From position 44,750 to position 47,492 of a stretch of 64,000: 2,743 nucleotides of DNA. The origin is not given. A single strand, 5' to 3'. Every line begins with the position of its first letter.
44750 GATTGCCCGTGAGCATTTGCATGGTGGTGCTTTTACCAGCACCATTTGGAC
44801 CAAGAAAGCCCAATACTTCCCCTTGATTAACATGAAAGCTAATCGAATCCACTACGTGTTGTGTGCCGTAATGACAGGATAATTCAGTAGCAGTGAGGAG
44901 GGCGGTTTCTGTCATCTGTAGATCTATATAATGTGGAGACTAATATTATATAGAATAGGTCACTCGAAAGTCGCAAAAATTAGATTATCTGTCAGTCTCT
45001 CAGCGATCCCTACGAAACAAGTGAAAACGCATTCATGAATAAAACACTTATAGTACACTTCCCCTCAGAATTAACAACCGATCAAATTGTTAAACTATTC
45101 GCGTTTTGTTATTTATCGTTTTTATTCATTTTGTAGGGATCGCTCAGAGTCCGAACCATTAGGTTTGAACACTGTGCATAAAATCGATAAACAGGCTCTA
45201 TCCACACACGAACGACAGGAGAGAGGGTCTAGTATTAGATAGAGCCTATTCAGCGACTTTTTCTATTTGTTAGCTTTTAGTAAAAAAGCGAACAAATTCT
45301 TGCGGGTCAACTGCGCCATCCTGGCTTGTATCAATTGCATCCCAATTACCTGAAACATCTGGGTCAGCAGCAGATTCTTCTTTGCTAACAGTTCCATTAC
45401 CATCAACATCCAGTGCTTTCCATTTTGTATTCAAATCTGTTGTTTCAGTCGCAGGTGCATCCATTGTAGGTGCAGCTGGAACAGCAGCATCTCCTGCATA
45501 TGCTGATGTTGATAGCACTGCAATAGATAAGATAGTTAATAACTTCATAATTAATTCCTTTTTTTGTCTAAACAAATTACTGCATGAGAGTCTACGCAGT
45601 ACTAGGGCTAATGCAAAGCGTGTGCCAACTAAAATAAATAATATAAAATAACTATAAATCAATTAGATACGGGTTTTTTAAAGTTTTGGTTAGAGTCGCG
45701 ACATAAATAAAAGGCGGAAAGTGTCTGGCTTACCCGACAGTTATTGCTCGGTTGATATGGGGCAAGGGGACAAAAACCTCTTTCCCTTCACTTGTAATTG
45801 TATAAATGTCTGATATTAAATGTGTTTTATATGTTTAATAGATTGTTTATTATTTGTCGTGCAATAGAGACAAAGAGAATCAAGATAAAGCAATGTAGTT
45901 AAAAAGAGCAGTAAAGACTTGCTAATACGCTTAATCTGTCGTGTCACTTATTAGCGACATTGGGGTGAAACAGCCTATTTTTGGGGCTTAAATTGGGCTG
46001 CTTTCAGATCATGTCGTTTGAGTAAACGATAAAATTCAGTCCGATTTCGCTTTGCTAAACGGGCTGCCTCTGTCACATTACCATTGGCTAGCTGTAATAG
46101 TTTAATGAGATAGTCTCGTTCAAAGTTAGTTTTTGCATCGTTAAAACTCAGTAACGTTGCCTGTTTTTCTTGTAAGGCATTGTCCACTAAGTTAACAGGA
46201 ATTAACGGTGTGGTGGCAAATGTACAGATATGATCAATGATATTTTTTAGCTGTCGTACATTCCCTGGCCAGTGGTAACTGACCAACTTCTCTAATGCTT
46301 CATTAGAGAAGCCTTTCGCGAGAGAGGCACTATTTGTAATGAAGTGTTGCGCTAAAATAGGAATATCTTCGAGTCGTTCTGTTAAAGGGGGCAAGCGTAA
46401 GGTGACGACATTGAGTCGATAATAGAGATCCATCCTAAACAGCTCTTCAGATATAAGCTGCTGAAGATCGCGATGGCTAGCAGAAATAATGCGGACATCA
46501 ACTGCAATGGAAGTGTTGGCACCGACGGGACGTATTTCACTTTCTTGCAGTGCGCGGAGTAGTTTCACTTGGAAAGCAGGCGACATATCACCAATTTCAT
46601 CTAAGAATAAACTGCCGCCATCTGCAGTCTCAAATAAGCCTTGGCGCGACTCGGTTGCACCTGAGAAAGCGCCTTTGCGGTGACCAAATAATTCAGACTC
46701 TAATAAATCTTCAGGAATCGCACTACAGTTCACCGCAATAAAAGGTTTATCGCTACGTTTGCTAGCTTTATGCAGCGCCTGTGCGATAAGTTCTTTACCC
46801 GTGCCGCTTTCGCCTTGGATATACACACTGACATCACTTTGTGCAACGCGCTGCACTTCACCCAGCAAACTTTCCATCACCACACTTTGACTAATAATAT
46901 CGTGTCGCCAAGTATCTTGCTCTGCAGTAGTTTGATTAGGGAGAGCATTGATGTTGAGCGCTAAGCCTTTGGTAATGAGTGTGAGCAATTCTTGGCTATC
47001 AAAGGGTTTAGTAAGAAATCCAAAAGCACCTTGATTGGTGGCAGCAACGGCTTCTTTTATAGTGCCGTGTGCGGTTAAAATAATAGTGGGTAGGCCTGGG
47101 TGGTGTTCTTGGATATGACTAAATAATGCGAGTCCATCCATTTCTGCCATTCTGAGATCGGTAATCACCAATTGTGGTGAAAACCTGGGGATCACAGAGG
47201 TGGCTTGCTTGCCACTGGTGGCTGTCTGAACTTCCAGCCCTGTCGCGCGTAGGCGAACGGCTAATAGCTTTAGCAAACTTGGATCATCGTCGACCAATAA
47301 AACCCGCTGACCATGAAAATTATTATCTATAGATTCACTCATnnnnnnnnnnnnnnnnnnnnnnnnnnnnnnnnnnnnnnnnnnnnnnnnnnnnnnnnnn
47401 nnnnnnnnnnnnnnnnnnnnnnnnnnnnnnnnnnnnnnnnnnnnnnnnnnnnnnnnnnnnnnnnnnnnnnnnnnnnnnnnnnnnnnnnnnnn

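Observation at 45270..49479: GlrK/QseE-QseG-GlrR/QseF-type module apparently wired to a secreted EF-hand protein via a sigma-54 promoter and three TGTC-N10-GACA boxes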

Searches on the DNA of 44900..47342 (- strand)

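Call 8: search_rna_families(source=window, start=44900, end=46100, threshold=evalue, max_evalue=10)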
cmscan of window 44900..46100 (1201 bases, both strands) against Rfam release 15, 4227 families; matches with E-value up to 10: 11.
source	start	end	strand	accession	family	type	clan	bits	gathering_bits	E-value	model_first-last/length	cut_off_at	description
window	44997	45149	-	RF04128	MIR8562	Gene; miRNA;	-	22.2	211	0.17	1-242/242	no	MIR8562 microRNA precursor family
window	45505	45576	-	RF00331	snoZ169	Gene; snRNA; snoRNA; CD-box;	-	21.1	55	1.1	1-69/69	no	Small nucleolar RNA Z169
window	44996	45150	+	RF04128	MIR8562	Gene; miRNA;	-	18.8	211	0.97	1-242/242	no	MIR8562 microRNA precursor family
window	45181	45257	-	RF03751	mir-7445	Gene; miRNA;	-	18.8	79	4.1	1-60/60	no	mir-7445 microRNA precursor family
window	46014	46074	-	RF01933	bxd_5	Gene; lncRNA;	-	18.2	50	0.12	1-57/57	no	Bithoraxoid conserved region 5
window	45546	45598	-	RF03084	DUF2815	Gene; sRNA;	-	17.3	41.2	4.1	1-62/62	no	DUF2815 RNA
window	45382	45527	+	RF00452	MIR172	Gene; miRNA;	-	15.6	70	3.8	1-114/114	no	mir-172 microRNA precursor family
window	45167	45274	-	RF00885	MIR821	Gene; miRNA;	-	14.1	249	8.5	1-275/275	no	MIR821 microRNA precursor family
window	45860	45911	+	RF02476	GlsR7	Gene; snRNA; snoRNA; CD-box;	-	13.7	75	9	1-59/59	no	Small nucleolar RNA GlsR7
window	45170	45211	-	RF00644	mir-27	Gene; miRNA;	-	13.4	48.5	8.8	20-61/80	no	mir-27 microRNA precursor family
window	45182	45258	-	RF04207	MIR5048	Gene; miRNA;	-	10.9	160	7.6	1-356/356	no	MIR5048 microRNA precursor family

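Call 46: search_rna_families(sources=[L004, L005, L006, L007, L008, L009, L010, L011, L012, L013, L014, L015, L016], threshold=gathering)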
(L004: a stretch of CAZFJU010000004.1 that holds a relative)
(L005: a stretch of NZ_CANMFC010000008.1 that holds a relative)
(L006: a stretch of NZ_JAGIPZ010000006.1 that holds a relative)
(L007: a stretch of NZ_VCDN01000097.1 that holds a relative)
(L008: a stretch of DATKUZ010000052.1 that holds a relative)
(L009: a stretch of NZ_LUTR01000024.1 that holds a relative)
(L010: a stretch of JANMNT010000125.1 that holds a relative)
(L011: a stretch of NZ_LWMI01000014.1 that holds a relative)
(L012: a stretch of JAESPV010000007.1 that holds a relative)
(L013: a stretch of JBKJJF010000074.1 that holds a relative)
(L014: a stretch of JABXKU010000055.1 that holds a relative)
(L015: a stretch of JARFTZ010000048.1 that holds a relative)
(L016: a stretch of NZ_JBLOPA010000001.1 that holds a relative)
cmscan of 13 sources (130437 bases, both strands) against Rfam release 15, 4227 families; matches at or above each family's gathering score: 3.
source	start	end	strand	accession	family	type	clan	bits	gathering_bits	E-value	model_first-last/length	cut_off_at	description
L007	1755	1914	+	RF00128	GlmY_tke1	Gene; sRNA;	CL00011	142.7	33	2.2e-31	1-163/163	no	Glm Y RNA activator of glmS mRNA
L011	1571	1736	+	RF00128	GlmY_tke1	Gene; sRNA;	CL00011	128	33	1.3e-27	1-163/163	no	Glm Y RNA activator of glmS mRNA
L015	7220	7297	+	RF00521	SAM_alpha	Cis-reg; riboswitch;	-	45.6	36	9.3e-07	1-79/79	no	Alpha-proteobacteria SAM riboswitch aptamer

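Call 64: search_rna_families(source=L005, start=1600, end=2400, threshold=evalue, max_evalue=1)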
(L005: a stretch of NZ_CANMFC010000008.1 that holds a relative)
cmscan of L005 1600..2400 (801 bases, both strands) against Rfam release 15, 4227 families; matches with E-value up to 1: 2.
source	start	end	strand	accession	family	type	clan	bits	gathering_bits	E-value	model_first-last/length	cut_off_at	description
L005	2101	2237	+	RF02356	BjrC1505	Gene; sRNA;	-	20.9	50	0.17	1-140/140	no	Alphaproteobacterial sRNA BjrC1505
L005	2173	2239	+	RF01489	sbrA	Gene; sRNA;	-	18.5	45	0.53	1-71/71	no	Listeria sRNA sbrA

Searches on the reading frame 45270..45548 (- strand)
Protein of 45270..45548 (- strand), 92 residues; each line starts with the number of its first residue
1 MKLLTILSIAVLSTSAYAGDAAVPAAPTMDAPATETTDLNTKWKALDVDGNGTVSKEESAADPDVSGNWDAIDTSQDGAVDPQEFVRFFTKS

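Call 5: search_protein_families(library=pfam, proteins=[window:45270-45548:-], max_evalue=0.01)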
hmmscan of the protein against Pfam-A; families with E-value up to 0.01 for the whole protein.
window:45270-45548:- (92 aa): 7 families
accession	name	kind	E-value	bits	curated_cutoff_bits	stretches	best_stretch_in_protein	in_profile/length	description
PF00036.39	EF-hand_1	-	1.7e-08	33.9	25.4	1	70-91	7-28/29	EF hand domain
PF13202.12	EF-hand_5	-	1.9e-08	33.8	25.9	1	70-88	6-24/25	EF hand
PF13405.12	EF-hand_6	-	8.4e-07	28.6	25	0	70-90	7-27/30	EF-hand domain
PF13499.12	EF-hand_7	-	8e-06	26.6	30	0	37-58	2-23/67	EF-hand domain pair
PF13833.12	EF-hand_8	-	0.0019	18.4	28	0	71-91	33-53/54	EF-hand domain pair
PF00404.24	Dockerin_1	-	0.007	17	22.9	0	36-56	26-46/57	Dockerin type I domain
PF12763.14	EH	-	0.0075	16.6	22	0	69-86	46-63/101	EH domain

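Call 6: search_protein_families(library=ncbifam, proteins=[window:45270-45548:-], max_evalue=0.01)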
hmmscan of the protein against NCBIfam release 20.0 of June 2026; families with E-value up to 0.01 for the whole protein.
window:45270-45548:- (92 aa): 3 families
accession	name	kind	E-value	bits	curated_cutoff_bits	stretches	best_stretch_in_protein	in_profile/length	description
NF041410.1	XopAW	subfamily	0.00015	21.7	120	1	34-61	133-160/235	XopAW family type III secretion system calcium-binding effector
NF053806.1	lanmdlnLanM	equivalog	0.00061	19.9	135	1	25-85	12-70/132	lanmodulin LanM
NF008965.0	PRK12309.1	equivalog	0.0058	15.7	550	1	41-86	338-380/392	transaldolase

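Call 41: find_homologous_proteins(query=window:45270-45548:-, max_evalue=0.001)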
Query window:45270-45548:- (92 aa): 4 proteins with E <= 0.001 among 6 candidates.
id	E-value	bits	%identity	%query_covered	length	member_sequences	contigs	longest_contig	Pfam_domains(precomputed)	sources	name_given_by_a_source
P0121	5.8e-51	188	99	100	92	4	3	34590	PF13405.13,PF13202.13,PF00036.39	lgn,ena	-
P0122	1.9e-34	135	77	99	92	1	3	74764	PF13405.13,PF13499.13,PF13202.13,PF00036.39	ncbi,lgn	-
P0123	2.9e-32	128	71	99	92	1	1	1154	PF13405.13,PF13499.13,PF13202.13,PF00036.39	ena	-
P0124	1.7e-30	123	66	99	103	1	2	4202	PF13405.13,PF13499.13,PF13202.13,PF00036.39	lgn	-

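Call 53: search_solved_structures(query=window:45270-45548:-, max_evalue=1)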
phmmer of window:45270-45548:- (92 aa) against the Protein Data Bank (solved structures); distinct sequences matched with E-value up to 1: 132 (the best 60 are shown).
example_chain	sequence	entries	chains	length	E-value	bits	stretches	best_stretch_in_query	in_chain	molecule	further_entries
1jfj_A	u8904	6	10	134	7.8e-05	26.5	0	38-61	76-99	CALCIUM-BINDING PROTEIN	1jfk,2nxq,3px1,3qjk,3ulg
2m7n_A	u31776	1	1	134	0.00011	26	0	38-61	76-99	Calcium-binding protein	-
2jnx_A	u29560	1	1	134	0.00012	25.9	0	34-61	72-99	Calcium binding protein 2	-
4il1_A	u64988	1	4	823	0.00042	24.1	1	21-87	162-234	Calmodulin, Calcineurin subunit B type 1, Serine/threonine-protein phosphatase 2B catalyti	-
1ggz_A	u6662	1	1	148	0.0025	21.7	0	39-89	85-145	CALMODULIN-RELATED PROTEIN NB-1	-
6mi5_X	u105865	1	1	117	0.003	21.4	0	38-85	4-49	Lanmodulin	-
2lv7_A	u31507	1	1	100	0.0035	21.2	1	26-61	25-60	Calcium-binding protein 7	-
8fns_A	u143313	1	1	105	0.0042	20.9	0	43-85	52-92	EF-hand domain-containing protein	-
1mf8_B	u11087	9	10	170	0.005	20.7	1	21-87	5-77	CALCINEURIN B SUBUNIT ISOFORM 1 | Calcineurin subunit B type 1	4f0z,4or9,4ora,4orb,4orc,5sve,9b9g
1aui_B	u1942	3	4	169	0.0055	20.6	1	22-87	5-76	SERINE/THREONINE PHOSPHATASE 2B | CALCINEURIN B SUBUNIT ISOFORM 1 | SERINE/THREONINE PHOSPHATASE B2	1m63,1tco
6tz6_B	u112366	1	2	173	0.0068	20.3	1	37-87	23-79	Calcineurin subunit B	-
7jts_t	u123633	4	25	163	0.0084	20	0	38-90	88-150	Calmodulin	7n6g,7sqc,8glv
7u0t_A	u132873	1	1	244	0.0086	20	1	19-87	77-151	Serine/threonine-protein phosphatase 2B catalytic subunit gamma isoform,Calcineurin subuni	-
3l19_A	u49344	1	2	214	0.0097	19.8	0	38-90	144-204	Calcium/calmodulin dependent protein kinase with a kinase domain and 4 calmodulin like EF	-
2p6b_B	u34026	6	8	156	0.011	19.6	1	33-87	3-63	Calcineurin subunit B isoform 1 | Calcineurin subunit B type 1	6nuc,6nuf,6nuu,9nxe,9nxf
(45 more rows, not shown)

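Call 63: predict_structure(alignment_id=A3)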
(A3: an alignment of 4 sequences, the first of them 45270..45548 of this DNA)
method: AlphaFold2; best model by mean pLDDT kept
length: 92 residues; sequences in the alignment: 4
mean_pLDDT: 51.6   pTM: 0.18
mean pLDDT of the five models: 51.6, 50.9, 46.7, 45.7, 43.4
residues with pLDDT >= 90: 0; 70-90: 0; 50-70: 53; < 50: 39
segments of 3 or more residues with pLDDT < 50: 1-5, 10-31, 52-54, 58-60
pLDDT, mean of each block of 10 residues (from residue 1): 47 43 43 55 56 49 52 54 65 53
secondary structure, 60 per line:
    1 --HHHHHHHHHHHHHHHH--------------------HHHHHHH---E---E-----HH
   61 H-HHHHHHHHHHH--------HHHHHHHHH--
elements in order: H3-18 H39-45 H63-73 H82-90
